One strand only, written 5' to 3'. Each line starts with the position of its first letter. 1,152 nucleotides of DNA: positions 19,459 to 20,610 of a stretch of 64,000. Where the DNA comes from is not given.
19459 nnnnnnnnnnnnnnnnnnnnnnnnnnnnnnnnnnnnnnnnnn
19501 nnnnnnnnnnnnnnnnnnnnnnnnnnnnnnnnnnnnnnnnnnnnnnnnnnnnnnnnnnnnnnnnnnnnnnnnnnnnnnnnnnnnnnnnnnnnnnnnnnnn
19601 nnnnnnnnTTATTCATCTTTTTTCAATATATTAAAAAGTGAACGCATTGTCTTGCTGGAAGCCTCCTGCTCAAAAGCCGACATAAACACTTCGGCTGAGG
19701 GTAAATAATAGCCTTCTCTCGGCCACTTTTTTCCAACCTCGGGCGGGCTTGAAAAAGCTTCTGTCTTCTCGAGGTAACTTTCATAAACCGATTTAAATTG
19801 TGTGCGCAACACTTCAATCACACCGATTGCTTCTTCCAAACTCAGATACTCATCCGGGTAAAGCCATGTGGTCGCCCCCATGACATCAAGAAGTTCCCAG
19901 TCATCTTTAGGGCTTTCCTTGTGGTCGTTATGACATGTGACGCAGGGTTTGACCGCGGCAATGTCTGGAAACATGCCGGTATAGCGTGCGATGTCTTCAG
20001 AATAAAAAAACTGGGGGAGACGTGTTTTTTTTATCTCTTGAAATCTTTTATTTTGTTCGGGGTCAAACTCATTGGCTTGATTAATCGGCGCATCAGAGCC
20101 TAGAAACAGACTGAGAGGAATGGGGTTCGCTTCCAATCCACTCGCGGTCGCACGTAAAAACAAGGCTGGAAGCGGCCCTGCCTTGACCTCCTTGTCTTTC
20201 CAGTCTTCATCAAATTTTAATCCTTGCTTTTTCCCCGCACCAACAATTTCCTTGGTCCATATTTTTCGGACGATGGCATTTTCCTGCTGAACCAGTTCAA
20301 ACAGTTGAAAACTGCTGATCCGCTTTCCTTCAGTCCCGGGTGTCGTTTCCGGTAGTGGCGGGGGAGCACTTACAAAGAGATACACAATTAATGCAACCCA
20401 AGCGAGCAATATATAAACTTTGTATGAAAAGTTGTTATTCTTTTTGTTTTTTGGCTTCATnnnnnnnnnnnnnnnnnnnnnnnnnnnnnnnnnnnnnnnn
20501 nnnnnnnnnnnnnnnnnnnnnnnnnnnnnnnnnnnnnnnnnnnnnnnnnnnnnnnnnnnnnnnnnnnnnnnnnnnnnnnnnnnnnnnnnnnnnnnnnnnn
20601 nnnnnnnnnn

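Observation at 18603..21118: Four-gene operon: pentaheme cytochrome c, DUF3365-like heme protein, His-rich 4-TM protein and an output-less TM-HAMP stub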

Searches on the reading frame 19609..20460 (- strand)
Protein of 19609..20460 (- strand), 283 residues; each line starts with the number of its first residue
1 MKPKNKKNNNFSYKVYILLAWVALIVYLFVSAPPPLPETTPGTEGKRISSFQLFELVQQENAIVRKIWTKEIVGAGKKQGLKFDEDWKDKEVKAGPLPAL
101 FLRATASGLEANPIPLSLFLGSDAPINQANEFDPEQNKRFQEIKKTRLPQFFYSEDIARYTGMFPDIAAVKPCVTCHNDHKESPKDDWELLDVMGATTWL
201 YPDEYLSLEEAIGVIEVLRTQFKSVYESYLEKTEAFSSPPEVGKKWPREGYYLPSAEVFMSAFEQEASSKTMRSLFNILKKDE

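Call 3: search_protein_families(library=pfam, proteins=[window:19609-20460:-], max_evalue=1)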
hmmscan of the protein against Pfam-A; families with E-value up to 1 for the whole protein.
window:19609-20460:- (283 aa): 1 family
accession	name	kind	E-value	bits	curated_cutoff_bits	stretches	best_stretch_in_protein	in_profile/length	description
PF11845.13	Tll0287-like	-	1.6e-05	25.8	24.1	1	123-198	61-140/144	Tll0287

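Call 4: search_protein_families(library=ncbifam, proteins=[window:19609-20460:-], max_evalue=1)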
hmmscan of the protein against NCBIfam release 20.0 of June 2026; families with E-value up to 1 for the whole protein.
window:19609-20460:- (283 aa): 0 families

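Call 7: find_encoding_contigs(protein=window:19609-20460:-, flank=6000, max_places=6)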
Protein window:19609-20460:- (283 aa): 1 contig read that carries it; 1 place shown.
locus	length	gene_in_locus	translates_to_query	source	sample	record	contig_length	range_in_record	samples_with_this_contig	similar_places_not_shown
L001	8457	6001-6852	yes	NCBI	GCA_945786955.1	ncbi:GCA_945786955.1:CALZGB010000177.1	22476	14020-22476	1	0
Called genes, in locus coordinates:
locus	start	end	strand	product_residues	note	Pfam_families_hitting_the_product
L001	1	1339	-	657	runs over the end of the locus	PF01627:Hpt, PF02518:HATPase_c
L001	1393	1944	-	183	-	PF13690:CheX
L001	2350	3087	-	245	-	-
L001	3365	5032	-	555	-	PF00890:FAD_binding_2, PF01266:DAO (faint), PF03486:HI0933_like (faint), PF07992:Pyr_redox_2 (faint), PF02910:Succ_DH_flav_C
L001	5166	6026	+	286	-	-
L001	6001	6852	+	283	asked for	PF11845:Tll0287-like (weak)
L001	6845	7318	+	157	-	-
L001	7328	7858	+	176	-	-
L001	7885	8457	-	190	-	?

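Call 8: find_homologous_proteins(query=window:19609-20460:-)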
Query window:19609-20460:- (283 aa): 1084 proteins with E <= 0.001 among 1934 candidates; the best 120 are listed.
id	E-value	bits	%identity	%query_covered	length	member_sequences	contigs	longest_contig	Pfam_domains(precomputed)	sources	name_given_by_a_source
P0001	2.7e-188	642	100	100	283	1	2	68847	PF11845.14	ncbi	-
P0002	1.2e-128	446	68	100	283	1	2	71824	PF11845.14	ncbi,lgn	-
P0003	1.5e-127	443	68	100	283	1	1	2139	PF11845.14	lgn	-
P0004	2.0e-123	429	66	99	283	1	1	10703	-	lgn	-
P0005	5.3e-121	421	66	98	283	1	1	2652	PF11845.14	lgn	-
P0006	7.1e-121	421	64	98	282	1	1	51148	PF11845.14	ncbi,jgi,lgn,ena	-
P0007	7.6e-121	421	67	99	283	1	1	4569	PF11845.14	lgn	-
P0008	2.2e-120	419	65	98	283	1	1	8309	PF11845.14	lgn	-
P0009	3.2e-119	416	63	98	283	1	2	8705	PF11845.14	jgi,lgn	-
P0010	4.7e-119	415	63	100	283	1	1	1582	PF11845.14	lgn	-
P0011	6.3e-116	405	64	93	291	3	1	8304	-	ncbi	-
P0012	1.1e-113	397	64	93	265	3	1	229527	PF11845.14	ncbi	-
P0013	5.5e-111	389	59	100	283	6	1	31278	PF11845.14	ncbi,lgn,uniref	ncbi:Adenylate cyclase [hydrothermal vent metagenome]|uniref:Adenylate cyclase n=1 Tax=hydrothermal 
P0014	1.2e-97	345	57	94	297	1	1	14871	PF11845.14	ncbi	-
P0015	5.6e-96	339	56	94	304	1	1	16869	PF11845.14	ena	-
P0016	1.2e-95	338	61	86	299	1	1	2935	PF11845.14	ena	-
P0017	3.4e-95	337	56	93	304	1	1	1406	PF11845.14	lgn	-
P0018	3.9e-95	337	55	94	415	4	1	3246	PF13464.12,PF11845.14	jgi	jgi:adenylate cyclase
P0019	5.5e-95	336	57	90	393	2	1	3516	PF13464.12,PF11845.14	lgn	-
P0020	1.5e-94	335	57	92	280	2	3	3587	PF11845.14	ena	-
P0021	2.1e-94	334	56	95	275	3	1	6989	PF11845.14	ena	-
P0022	2.4e-94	334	58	91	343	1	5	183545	PF11845.14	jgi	jgi:adenylate cyclase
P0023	7.8e-94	332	54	96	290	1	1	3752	PF11845.14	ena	-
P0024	3.6e-93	330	55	93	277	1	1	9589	PF11845.14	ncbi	-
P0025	3.2e-92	327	56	93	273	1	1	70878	PF11845.14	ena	-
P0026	4.1e-92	327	54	93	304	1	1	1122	PF11845.14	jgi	-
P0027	6.1e-92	326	57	93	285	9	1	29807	PF11845.14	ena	-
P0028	7.1e-92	326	56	93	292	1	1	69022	PF11845.14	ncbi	-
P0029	1.2e-91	325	53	96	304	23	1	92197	PF11845.14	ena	-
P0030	1.7e-91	325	55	92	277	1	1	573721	PF11845.14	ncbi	ncbi:MAG: c-type heme family protein [Deltaproteobacteria bacterium]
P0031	1.9e-91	324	54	92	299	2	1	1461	PF11845.14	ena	-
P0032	1.9e-91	324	55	93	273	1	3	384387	PF11845.14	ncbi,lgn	-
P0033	2.9e-91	324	53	95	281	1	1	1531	PF11845.14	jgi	jgi:adenylate cyclase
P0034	3.1e-91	324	54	93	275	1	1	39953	PF11845.14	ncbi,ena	-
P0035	4.0e-91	323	55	89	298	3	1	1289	PF11845.14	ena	-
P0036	4.8e-91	323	54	91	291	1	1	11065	PF11845.14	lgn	-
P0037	5.5e-91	323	52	95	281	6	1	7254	PF11845.14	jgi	jgi:adenylate cyclase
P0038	1.1e-90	322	56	91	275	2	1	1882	PF11845.14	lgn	-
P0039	1.2e-90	322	54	87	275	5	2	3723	PF11845.14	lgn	-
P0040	1.3e-90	322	57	89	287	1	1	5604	PF11845.14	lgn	-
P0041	1.4e-90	322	52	94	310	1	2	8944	PF11845.14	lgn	-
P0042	1.6e-90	321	52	96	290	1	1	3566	PF11845.14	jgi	jgi:adenylate cyclase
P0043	2.3e-90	321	53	93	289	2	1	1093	PF11845.14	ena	-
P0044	2.3e-90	321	54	96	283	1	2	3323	PF11845.14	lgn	-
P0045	2.3e-90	321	53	92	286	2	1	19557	PF11845.14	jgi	-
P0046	3.1e-90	320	54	94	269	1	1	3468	PF11845.14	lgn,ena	-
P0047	3.7e-90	320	51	95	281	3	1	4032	PF11845.14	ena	-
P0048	3.7e-90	320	54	93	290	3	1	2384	PF11845.14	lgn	-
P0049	4.0e-90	320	54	93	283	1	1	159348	PF11845.14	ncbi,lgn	-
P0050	5.8e-90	320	54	89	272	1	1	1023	PF11845.14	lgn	-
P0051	6.3e-90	319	55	90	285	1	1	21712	PF11845.14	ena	-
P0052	8.3e-90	319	54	94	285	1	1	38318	PF11845.14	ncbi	ncbi:MAG: c-type heme family protein [Gammaproteobacteria bacterium]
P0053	8.5e-90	319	53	95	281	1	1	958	PF11845.14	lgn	-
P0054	9.0e-90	319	54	93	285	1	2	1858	PF11845.14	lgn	-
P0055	1.0e-89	319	53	93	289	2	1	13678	PF11845.14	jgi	jgi:hypothetical protein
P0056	1.1e-89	319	54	93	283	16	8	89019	PF11845.14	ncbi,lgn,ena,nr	ncbi:MAG: DUF3365 domain-containing protein [Gammaproteobacteria bacterium]|nr:DUF3365 domain-contai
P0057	1.4e-89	318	53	94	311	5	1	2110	PF11845.14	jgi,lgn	-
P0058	1.9e-89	318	54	93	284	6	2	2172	PF11845.14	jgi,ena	jgi:hypothetical protein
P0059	2.1e-89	318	55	91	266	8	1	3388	PF11845.14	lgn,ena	-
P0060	2.6e-89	317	53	93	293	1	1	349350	PF11845.14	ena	-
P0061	2.6e-89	317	52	96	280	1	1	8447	PF11845.14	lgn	-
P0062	2.7e-89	317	53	93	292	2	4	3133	PF11845.14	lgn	-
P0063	3.6e-89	317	55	93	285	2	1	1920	PF11845.14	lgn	-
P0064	3.8e-89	317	53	93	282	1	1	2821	PF11845.14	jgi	-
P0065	3.9e-89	317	54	93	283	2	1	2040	PF11845.14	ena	-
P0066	4.3e-89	317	56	90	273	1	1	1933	PF11845.14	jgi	jgi:hypothetical protein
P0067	4.5e-89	317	53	96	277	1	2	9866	PF11845.14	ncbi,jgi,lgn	jgi:hypothetical protein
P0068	4.5e-89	317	53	94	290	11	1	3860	PF11845.14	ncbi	-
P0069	5.0e-89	317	54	91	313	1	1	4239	PF11845.14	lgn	-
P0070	6.5e-89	316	53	93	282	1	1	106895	PF11845.14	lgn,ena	-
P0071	8.6e-89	316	55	91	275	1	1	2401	PF11845.14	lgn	-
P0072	8.8e-89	316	51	95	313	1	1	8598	PF11845.14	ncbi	ncbi:MAG: c-type heme family protein [Methylococcales bacterium]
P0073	1.0e-88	316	53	93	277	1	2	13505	PF11845.14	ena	-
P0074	1.0e-88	316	52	94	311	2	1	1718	PF11845.14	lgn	-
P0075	1.2e-88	315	54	93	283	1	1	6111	PF11845.14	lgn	-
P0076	1.3e-88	315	55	92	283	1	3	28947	PF11845.14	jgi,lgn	jgi:hypothetical protein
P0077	1.6e-88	315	54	89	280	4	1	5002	PF11845.14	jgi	jgi:hypothetical protein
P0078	1.8e-88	315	51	96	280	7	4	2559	PF11845.14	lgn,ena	-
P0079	1.8e-88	315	53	93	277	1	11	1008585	PF11845.14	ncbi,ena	-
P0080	1.9e-88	315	52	95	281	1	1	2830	PF11845.14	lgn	-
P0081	2.0e-88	315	53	92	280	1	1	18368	PF11845.14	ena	-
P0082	2.0e-88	315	53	89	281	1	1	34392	PF11845.14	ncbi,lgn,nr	ncbi:MAG: DUF3365 domain-containing protein [Gammaproteobacteria bacterium]|nr:DUF3365 domain-contai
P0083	2.0e-88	315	54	93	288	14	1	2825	PF11845.14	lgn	-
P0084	2.3e-88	314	53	94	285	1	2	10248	PF11845.14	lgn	-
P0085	2.4e-88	314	54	89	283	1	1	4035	PF11845.14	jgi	jgi:hypothetical protein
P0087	2.7e-88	314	53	95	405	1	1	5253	PF13464.12,PF11845.14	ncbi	-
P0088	3.1e-88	314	52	92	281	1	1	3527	PF11845.14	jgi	jgi:adenylate cyclase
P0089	3.2e-88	314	53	95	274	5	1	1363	PF11845.14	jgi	-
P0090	3.2e-88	314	52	93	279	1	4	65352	PF11845.14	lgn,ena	-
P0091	3.7e-88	314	52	93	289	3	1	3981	PF11845.14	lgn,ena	-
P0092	3.7e-88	314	52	94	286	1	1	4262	PF11845.14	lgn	-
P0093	3.9e-88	314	52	95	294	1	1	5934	PF11845.14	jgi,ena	-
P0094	4.2e-88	313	55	90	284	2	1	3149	PF11845.14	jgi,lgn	-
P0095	4.3e-88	313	53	93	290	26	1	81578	PF11845.14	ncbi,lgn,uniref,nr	ncbi:DUF3365 domain-containing protein [Candidatus Methylomirabilis sp.]|uniref:c-type heme family p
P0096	4.6e-88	313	52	97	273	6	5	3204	PF11845.14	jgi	jgi:adenylate cyclase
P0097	4.7e-88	313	52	93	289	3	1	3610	PF11845.14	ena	-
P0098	4.8e-88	313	54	95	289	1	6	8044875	PF11845.14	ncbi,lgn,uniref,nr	ncbi:MAG: hypothetical protein ETSY2_48955 [Candidatus Entotheonella gemina]|uniref:Tll0287-like dom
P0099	4.9e-88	313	53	91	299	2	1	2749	PF11845.14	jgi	jgi:hypothetical protein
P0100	5.1e-88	313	53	93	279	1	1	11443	PF11845.14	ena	-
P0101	5.7e-88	313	54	93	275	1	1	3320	PF11845.14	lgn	-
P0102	6.0e-88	313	51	96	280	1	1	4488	PF11845.14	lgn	-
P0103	6.6e-88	313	53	96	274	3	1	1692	PF11845.14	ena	-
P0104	7.2e-88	313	55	91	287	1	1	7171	PF11845.14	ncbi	ncbi:hypothetical protein MCAMS1_02200 [biofilm metagenome]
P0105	7.3e-88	313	53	92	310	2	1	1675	PF11845.14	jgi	jgi:adenylate cyclase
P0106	7.7e-88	313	53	94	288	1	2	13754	PF11845.14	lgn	-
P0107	8.7e-88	312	53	94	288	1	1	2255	PF11845.14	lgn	-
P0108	8.7e-88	312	52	93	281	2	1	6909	PF11845.14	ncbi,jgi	jgi:hypothetical protein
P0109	8.9e-88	312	55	89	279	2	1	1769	PF11845.14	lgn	-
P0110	9.4e-88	312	52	96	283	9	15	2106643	PF11845.14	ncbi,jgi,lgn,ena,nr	ncbi:MAG: DUF3365 domain-containing protein [Chromatiales bacterium]|jgi:adenylate cyclase|nr:DUF336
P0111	1.0e-87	312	53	89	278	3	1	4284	PF11845.14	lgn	-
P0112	1.1e-87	312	52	95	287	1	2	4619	PF11845.14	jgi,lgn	jgi:adenylate cyclase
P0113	1.2e-87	312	51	96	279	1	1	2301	PF11845.14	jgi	jgi:hypothetical protein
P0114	1.3e-87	312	53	95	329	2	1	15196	PF11845.14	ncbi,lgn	ncbi:MAG: c-type heme family protein [Gammaproteobacteria bacterium]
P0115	1.5e-87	312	52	89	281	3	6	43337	PF11845.14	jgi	jgi:hypothetical protein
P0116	1.5e-87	312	51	96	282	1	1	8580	PF11845.14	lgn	-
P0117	1.7e-87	312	52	94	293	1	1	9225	PF11845.14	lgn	-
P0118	1.8e-87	311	53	93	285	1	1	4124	PF11845.14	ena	-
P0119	2.2e-87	311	52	97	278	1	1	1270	PF11845.14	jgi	jgi:hypothetical protein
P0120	2.3e-87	311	51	95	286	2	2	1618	PF11845.14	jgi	-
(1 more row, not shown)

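Call 10: find_related_loci(query=A1, collection=genome_contigs, flank=6000)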
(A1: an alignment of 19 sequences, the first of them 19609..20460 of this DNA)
Query A1 (283 aa) in genome_contigs; peptide patterns used: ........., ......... (x = any residue, [..] = any of these).
552 stretches matched a pattern; 466 encode a relative of the query (tblastn E <= 1e-3); the best 80 are kept; 80 distinct loci.
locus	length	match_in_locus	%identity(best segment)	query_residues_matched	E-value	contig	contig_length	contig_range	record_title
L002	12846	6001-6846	68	1-282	6e-134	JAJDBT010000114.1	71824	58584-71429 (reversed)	MAG: Nitrospirota bacterium isolate OFTM211 OFTM211_113, whole genome shotgun sequence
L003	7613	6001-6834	64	6-283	7e-126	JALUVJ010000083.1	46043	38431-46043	MAG: Nitrospira sp. isolate 128-326_metabat2_scaf2bin.035 128-326_scaffold_274_c1, whole genome shotgun sequence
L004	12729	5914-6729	63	11-282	3e-121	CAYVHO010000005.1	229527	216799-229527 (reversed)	MAG TPA_asm: uncultured Nitrospira sp. isolate SRP215229_co1_117 genome assembly, contig: NODE_15_length_229527_cov_141.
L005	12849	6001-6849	60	1-283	2e-118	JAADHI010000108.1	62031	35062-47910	MAG: Candidatus Manganitrophaceae bacterium isolate M_MetaBat.18 contig-127_2312, whole genome shotgun sequence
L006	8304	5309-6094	64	4-265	5e-118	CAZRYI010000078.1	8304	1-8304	MAG TPA_asm: uncultured Nitrospirota bacterium isolate SRP128015_co1_49 genome assembly, contig: NODE_14555_length_8304_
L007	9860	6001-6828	55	2-279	7e-103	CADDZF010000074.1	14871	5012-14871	Methylococcaceae bacterium isolate 16 genome assembly, contig: NODE_2812_length_14871_cov_5.188687, whole genome shotgun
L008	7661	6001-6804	56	7-276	2e-99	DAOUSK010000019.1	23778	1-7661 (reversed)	MAG TPA_asm: Methylococcaceae bacterium isolate CSMAG_544 CSMAG_544_k127_79415_length_23778_cov_45.1848, whole genome sh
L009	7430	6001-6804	56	7-276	1e-98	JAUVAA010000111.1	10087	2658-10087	MAG: bacterium isolate CSMAG_207 CSMAG_207_k127_5611522_length_10087_cov_25.8159, whole genome shotgun sequence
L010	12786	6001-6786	56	19-281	7e-98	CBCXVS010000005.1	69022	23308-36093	MAG: uncultured bacterium isolate DOM43_bin32 genome assembly, contig: DOM43_32_5, whole genome shotgun sequence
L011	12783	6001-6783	55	17-278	2e-97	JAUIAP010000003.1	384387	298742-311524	MAG: Anaerolineae bacterium isolate 5_bin.52 NODE_22_length_384387_cov_2.027731, whole genome shotgun sequence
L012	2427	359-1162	56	7-276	3e-100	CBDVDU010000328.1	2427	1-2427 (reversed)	MAG TPA_asm: uncultured Gammaproteobacteria bacterium isolate SRR21487744_concoct_176 genome assembly, contig: ERZ257484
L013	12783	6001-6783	54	15-277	3e-95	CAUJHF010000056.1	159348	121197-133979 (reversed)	MAG: Pseudomonadota bacterium isolate KLAP98 genome assembly, contig: KLAP98_1060855, whole genome shotgun sequence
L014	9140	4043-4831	54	15-277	2e-95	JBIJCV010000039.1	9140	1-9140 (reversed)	MAG: Gammaproteobacteria bacterium isolate ME2006-08-22D15_3300044611_group2_bin117 Rohwer_bin2403_scaffold_10507_c1, wh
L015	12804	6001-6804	54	7-276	3e-95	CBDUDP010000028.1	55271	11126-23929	MAG TPA_asm: uncultured Gammaproteobacteria bacterium isolate SRR5469068_concoct_41 genome assembly, contig: ERZ511469.2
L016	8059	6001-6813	50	5-275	8e-95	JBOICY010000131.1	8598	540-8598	MAG: Methylococcales bacterium isolate H1-B1_metabat2.bin.32 k127_1523950, whole genome shotgun sequence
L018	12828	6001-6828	51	4-279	5e-94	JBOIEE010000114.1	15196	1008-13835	MAG: Gammaproteobacteria bacterium isolate M3-S_metawrap_bin.32 k127_2575121, whole genome shotgun sequence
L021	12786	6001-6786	52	15-278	6e-94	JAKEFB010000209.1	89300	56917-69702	MAG: Chloroflexota bacterium isolate PMV_2.24 PMV_2.24.k101_2096827, whole genome shotgun sequence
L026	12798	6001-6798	52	4-272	4e-93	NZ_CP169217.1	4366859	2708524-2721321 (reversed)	Methylomicrobium lacus strain 22M6SE5-12 chromosome, complete genome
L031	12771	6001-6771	53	19-277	2e-91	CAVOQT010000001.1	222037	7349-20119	MAG: uncultured Gammaproteobacteria bacterium isolate MFD09964.bin.1.363 genome assembly, contig: contig_10154, whole ge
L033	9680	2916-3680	53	19-275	5e-91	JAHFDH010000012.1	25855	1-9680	MAG: Candidatus Methylomirabilota bacterium isolate nzgw240 NODE_2921_length_25856_cov_6.017369, whole genome shotgun se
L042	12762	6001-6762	53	17-272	3e-90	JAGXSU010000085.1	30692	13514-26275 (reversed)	MAG: Methylomicrobium sp. isolate CROMO_BS_115_2 c_000000423137, whole genome shotgun sequence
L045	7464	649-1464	50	2-275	9e-90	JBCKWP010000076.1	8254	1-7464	Methylobacter sp. isolate SLM_LV1_30a-F06 Node_76_length_8254_cov_59.816169, whole genome shotgun sequence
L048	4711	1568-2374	50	2-272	3e-89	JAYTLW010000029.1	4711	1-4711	MAG: Methylobacter sp. isolate GFS_3396 GFS_3396_28, whole genome shotgun sequence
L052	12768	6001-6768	52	18-275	9e-89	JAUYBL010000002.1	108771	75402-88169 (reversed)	MAG: Methylococcaceae bacterium isolate C19_metabat.bin.4 C19_k141_21996, whole genome shotgun sequence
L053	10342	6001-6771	51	23-281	3e-88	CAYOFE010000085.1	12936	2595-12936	MAG TPA_asm: uncultured Chromatiaceae bacterium isolate binchicken_co107_24 genome assembly, contig: NODE_11215_length_1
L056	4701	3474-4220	50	26-276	3e-88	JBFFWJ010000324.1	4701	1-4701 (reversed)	MAG: Longimicrobiales bacterium isolate Mix_mud24.2022.10.3 k141_197931_length_4701_cov_9.0000, whole genome shotgun seq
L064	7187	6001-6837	47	3-278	1e-86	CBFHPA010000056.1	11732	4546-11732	MAG: Oceaniferula sp. isolate Co_bin_124_indper genome assembly, contig: Co_bin_124_indper_c56, whole genome shotgun seq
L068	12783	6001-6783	49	20-280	3e-86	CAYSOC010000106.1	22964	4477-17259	MAG TPA_asm: uncultured Anaerolineaceae bacterium isolate binchicken_co322_217 genome assembly, contig: NODE_3321_length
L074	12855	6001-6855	46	1-283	4e-85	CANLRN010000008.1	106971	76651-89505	uncultured Aquimarina sp. isolate 4-651-3Z.fasta genome assembly, contig: NODE_8, whole genome shotgun sequence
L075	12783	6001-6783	49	15-276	4e-85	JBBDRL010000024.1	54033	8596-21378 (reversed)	MAG: Gemmatimonadota bacterium isolate LejiaC_66_33 Lejia_C_1430_length_54033_cov_18, whole genome shotgun sequence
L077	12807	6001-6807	49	10-277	6e-85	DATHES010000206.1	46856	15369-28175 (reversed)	MAG TPA_asm: Polyangiaceae bacterium isolate SMAG_U12427 k141_296517, whole genome shotgun sequence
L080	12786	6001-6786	47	17-280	3e-84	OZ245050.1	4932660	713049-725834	MAG: Granulosicoccus sp. isolate 0ffd33fa-b676-48cf-95d1-698f17edac07 genome assembly, chromosome: 1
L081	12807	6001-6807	47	9-278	3e-84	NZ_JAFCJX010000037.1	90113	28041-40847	Bradyrhizobium jicamae strain SZCCT0349 NODE_37, whole genome shotgun sequence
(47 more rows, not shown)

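Call 16: search_protein_families(library=pfam, proteins=[L010:2774-5296:+, L008:3952-5328:+, L081:3850-5286:+, L064:3883-5334:+, L075:3754-5283:+, L056:3-2726:+], max_evalue=0.01)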
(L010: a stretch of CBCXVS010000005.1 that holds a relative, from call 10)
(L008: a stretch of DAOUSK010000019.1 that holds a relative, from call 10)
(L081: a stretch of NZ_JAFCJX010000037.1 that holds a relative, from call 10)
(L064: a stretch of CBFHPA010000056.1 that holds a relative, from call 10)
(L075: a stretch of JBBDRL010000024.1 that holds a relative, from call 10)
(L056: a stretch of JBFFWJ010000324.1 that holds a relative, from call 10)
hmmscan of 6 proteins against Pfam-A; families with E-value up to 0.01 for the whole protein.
L010:2774-5296:+ (841 aa): 4 families
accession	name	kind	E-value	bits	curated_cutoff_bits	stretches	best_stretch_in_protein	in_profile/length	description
PF00027.35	cNMP_binding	-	4.1e-44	148.9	27.5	2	168-249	7-88/89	Cyclic nucleotide-binding domain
PF04324.20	Fer2_BFD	-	2.6e-10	40.9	26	1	396-442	1-47/50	BFD-like [2Fe-2S] binding domain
PF00970.30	FAD_binding_6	-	2e-08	34.9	21.1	1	453-546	4-97/99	Oxidoreductase FAD-binding domain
PF00175.26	NAD_binding_1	-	1.1e-06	29.7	22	1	561-656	3-108/109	Oxidoreductase NAD-binding domain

L008:3952-5328:+ (459 aa): 3 families
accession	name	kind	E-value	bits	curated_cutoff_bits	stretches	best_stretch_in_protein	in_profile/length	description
PF04324.20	Fer2_BFD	-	3.8e-11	43.6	26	1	7-54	1-48/50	BFD-like [2Fe-2S] binding domain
PF00970.30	FAD_binding_6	-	2.3e-09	37.9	21.1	1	64-152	3-90/99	Oxidoreductase FAD-binding domain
PF00175.26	NAD_binding_1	-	3.6e-06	28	22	1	173-267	3-108/109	Oxidoreductase NAD-binding domain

L081:3850-5286:+ (479 aa): 2 families
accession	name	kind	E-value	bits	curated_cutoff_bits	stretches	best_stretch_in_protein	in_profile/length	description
PF00970.30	FAD_binding_6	-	1.7e-15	57.6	21.1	1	86-176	8-97/99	Oxidoreductase FAD-binding domain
PF04324.20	Fer2_BFD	-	7.7e-12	45.8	26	1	26-72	2-48/50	BFD-like [2Fe-2S] binding domain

L064:3883-5334:+ (484 aa): 2 families
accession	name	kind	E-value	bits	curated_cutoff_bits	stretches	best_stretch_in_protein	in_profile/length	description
PF04324.20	Fer2_BFD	-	1.1e-07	32.6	26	1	245-294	1-50/50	BFD-like [2Fe-2S] binding domain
PF00027.35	cNMP_binding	-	0.002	18.5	27.5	1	27-108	8-86/89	Cyclic nucleotide-binding domain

L075:3754-5283:+ (510 aa): 3 families
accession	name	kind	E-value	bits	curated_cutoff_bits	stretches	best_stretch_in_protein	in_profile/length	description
PF00970.30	FAD_binding_6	-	5.5e-09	36.7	21.1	1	110-208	2-97/99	Oxidoreductase FAD-binding domain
PF04324.20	Fer2_BFD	-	1.1e-08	35.7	26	1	55-102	1-48/50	BFD-like [2Fe-2S] binding domain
PF00175.26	NAD_binding_1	-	7.3e-06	27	22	1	221-317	2-108/109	Oxidoreductase NAD-binding domain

L056:3-2726:+ (908 aa): 4 families
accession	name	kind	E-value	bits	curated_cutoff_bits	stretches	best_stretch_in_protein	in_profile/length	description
PF00027.35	cNMP_binding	-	2.8e-45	152.7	27.5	2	216-299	2-86/89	Cyclic nucleotide-binding domain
PF00970.30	FAD_binding_6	-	1.3e-08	35.5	21.1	1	510-598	9-96/99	Oxidoreductase FAD-binding domain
PF04324.20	Fer2_BFD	-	7.2e-08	33.1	26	1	448-495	1-48/50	BFD-like [2Fe-2S] binding domain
PF00175.26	NAD_binding_1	-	0.0018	19.4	22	1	614-707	4-107/109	Oxidoreductase NAD-binding domain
